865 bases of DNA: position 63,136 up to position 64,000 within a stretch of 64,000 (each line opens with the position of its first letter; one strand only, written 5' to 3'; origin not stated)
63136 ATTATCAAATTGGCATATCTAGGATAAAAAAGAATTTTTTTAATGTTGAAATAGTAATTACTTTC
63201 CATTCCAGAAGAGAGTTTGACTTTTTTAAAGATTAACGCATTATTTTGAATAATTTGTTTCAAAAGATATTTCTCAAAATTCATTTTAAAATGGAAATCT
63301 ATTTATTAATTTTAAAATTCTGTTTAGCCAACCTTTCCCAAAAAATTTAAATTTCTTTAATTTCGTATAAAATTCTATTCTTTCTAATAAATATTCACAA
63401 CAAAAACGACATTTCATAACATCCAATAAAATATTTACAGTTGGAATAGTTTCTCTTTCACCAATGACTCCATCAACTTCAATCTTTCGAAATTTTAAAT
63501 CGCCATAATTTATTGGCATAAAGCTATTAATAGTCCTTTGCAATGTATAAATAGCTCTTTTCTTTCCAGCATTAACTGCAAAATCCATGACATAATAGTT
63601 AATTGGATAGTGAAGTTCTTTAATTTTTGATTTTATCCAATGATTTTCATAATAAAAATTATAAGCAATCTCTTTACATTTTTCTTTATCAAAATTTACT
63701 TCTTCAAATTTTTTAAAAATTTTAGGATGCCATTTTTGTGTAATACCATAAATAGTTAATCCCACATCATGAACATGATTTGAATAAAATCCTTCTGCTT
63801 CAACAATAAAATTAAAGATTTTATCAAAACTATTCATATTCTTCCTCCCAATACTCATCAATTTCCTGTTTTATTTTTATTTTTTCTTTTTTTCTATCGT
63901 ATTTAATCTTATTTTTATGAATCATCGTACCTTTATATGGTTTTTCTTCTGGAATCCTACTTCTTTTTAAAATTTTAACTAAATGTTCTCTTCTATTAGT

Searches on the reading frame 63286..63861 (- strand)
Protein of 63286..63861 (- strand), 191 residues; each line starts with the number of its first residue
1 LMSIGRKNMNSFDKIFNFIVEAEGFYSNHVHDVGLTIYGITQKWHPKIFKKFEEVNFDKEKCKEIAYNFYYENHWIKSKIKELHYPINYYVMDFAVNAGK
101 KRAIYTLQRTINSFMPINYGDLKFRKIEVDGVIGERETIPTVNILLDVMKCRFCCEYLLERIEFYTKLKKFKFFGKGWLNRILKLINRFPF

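Call 29: search_protein_families(library=pfam, proteins=[window:63286-63861:-], max_evalue=0.01)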
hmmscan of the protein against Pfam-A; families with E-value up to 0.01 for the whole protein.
window:63286-63861:- (191 aa): 2 families
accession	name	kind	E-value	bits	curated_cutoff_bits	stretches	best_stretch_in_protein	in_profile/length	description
PF05838.17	Glyco_hydro_108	-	1.2e-13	51.8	21.2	1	16-99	1-85/85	Glycosyl hydrolase 108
PF09374.15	PG_binding_3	-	0.0011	19.6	24.6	1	103-181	2-74/76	Predicted Peptidoglycan domain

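Call 62: find_encoding_contigs(protein=window:63286-63861:-, flank=10000, max_places=3)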
Protein window:63286-63861:- (191 aa): no gene with exactly this product is on record in the collection.

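Call 90: find_related_loci(query=window:63286-63861:-, collection=genome_contigs, flank=3000)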
Query window:63286-63861:- (191 aa) in genome_contigs; peptide patterns used: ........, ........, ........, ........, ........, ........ (x = any residue, [..] = any of these).
70 stretches matched a pattern; 1 encode a relative of the query (tblastn E <= 1e-3); 1 distinct loci.
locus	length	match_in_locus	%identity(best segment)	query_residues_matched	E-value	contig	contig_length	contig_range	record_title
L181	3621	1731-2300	84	2-191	4e-116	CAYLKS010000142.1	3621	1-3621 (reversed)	MAG TPA_asm: uncultured bacterium isolate binchicken_co256_502 genome assembly, contig: NODE_87539_length_3621_cov_9.931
